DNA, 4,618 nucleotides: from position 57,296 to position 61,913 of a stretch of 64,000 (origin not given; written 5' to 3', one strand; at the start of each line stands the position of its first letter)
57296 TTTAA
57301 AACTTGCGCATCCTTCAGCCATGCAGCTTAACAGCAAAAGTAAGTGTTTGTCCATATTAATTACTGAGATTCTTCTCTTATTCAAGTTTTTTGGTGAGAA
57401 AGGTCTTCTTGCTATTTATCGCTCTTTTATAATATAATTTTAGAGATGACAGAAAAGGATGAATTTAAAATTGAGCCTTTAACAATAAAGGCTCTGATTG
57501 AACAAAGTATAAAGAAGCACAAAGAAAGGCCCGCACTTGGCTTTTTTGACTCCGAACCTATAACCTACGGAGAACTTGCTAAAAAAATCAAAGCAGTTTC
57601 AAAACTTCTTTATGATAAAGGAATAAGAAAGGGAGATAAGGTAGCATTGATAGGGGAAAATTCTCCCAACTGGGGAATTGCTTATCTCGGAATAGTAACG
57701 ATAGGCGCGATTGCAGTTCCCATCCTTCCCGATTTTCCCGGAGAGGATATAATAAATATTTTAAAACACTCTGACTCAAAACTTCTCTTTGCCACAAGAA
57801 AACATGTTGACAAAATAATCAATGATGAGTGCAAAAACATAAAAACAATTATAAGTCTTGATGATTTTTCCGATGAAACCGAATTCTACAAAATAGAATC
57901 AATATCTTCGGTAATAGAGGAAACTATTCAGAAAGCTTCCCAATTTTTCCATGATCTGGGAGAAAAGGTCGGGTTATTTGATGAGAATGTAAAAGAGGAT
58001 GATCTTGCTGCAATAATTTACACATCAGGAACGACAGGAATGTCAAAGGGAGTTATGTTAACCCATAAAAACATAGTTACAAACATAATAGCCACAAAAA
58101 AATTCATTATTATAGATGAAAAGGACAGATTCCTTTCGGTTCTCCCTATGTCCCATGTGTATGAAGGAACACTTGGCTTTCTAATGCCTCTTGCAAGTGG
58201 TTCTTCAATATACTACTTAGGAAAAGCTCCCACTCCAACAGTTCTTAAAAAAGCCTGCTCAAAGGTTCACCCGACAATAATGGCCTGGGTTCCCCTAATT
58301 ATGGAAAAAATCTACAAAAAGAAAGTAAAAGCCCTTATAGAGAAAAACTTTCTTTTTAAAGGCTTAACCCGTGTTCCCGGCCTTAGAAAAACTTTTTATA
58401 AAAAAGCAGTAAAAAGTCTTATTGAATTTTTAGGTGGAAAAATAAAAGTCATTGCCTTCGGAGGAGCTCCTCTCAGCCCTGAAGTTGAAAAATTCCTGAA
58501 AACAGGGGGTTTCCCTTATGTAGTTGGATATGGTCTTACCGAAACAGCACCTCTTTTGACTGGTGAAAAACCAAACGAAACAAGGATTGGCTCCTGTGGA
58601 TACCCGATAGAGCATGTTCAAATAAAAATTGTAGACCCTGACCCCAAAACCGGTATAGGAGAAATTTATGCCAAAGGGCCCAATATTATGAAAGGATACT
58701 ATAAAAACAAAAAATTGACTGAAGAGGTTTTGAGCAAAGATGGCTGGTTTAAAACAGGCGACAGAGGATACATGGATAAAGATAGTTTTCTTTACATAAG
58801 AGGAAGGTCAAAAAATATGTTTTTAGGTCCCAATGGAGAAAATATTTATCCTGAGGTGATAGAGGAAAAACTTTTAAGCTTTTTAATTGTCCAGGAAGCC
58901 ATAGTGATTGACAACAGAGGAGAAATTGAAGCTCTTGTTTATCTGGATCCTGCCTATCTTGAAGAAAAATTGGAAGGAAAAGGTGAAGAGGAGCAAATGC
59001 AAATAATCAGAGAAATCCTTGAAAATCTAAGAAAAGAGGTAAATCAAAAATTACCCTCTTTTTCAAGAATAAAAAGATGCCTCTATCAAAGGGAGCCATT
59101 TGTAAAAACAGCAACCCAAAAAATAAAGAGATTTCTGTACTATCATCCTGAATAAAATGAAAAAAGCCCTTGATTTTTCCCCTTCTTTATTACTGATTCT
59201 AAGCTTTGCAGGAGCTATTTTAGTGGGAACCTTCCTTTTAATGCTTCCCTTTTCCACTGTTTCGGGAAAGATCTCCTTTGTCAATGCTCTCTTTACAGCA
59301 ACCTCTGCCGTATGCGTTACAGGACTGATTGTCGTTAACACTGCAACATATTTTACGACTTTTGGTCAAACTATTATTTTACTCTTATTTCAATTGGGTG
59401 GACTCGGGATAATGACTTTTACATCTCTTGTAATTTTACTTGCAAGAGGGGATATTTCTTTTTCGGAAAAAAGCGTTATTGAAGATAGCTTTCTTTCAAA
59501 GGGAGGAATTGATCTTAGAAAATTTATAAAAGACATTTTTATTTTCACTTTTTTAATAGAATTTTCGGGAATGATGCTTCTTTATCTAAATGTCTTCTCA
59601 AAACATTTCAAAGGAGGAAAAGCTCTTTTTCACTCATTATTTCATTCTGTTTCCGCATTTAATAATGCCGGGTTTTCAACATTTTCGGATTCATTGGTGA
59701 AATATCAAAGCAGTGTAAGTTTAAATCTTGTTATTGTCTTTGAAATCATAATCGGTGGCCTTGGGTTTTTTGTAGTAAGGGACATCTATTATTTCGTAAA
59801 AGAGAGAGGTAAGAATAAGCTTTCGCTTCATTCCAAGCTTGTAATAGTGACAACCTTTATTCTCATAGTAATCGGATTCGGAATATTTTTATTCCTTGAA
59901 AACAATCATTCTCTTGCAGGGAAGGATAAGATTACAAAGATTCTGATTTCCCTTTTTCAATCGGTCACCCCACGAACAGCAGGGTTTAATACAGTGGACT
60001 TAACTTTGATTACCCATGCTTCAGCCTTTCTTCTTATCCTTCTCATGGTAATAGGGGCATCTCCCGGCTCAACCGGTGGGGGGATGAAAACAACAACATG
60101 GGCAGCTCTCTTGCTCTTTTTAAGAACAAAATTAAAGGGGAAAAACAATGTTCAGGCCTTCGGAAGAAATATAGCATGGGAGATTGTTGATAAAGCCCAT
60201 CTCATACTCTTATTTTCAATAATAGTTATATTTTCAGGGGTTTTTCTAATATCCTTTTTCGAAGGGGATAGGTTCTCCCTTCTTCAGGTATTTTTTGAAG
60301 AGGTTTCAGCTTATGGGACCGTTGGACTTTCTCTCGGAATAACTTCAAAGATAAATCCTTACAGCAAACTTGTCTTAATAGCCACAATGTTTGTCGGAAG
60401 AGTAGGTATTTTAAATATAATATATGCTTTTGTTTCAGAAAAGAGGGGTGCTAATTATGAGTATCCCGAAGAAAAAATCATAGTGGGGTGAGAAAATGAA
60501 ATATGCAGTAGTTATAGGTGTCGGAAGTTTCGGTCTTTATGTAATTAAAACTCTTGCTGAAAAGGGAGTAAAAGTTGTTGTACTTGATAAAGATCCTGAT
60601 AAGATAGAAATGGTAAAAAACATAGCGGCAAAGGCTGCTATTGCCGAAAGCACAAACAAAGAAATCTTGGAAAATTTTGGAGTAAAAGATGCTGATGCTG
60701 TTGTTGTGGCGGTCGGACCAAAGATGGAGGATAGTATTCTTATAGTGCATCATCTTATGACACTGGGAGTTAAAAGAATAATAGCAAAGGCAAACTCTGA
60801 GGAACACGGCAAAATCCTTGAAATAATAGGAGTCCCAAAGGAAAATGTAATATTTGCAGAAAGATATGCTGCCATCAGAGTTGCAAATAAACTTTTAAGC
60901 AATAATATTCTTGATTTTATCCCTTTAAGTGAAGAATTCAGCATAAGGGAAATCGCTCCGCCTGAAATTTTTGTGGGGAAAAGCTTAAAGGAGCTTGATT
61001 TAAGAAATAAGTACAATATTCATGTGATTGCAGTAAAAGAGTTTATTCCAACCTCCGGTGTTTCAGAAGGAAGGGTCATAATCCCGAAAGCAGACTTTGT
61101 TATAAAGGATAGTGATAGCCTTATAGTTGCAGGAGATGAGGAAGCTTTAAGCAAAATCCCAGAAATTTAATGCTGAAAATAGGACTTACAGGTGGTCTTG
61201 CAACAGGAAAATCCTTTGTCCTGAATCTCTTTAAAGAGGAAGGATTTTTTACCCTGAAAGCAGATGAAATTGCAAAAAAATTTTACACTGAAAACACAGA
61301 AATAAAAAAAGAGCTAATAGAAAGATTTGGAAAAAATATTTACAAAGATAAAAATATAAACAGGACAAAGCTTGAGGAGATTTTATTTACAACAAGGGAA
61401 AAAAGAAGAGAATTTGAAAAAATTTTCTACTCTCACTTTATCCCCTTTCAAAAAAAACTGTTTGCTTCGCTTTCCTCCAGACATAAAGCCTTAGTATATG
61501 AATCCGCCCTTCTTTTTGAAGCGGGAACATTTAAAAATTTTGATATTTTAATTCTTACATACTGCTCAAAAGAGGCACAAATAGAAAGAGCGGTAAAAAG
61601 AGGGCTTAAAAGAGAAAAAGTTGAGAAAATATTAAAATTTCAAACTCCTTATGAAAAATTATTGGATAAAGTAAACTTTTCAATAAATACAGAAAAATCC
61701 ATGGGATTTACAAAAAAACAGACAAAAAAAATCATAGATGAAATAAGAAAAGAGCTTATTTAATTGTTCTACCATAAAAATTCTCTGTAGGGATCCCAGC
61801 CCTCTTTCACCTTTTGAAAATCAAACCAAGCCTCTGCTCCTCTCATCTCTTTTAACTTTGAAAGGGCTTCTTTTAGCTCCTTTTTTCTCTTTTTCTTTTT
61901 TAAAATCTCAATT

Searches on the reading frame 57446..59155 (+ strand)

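Call 8: search_protein_families(library=pfam, proteins=[window:57446-59155:+], max_evalue=0.00001)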
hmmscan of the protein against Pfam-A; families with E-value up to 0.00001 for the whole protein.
window:57446-59155:+ (569 aa): 1 family
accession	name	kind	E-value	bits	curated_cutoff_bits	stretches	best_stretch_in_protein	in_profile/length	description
PF00501.34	AMP-binding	-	1.2e-87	294.7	29.9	1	19-419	2-384/384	AMP-binding enzyme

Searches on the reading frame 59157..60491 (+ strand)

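Call 8: search_protein_families(library=pfam, proteins=[window:59157-60491:+], max_evalue=0.00001)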
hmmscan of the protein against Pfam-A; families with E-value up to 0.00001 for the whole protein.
window:59157-60491:+ (444 aa): 1 family
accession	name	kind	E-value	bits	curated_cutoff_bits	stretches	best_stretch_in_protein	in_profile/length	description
PF02386.22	TrkH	-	1.3e-61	209.1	27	1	35-427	57-492/502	Cation transport protein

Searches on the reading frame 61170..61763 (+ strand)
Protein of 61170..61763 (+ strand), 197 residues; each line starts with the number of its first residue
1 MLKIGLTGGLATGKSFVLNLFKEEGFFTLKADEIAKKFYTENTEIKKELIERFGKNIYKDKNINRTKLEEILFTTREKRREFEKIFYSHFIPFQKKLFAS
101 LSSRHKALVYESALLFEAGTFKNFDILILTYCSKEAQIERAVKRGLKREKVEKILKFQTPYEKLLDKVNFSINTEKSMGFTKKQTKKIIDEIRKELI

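Call 8: search_protein_families(library=pfam, proteins=[window:61170-61763:+], max_evalue=0.00001)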
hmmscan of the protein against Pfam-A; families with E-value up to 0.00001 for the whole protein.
window:61170-61763:+ (197 aa): 1 family
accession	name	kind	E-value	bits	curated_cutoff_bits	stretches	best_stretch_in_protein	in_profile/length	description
PF01121.26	CoaE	-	1.9e-28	99.8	27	1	4-174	3-174/180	Dephospho-CoA kinase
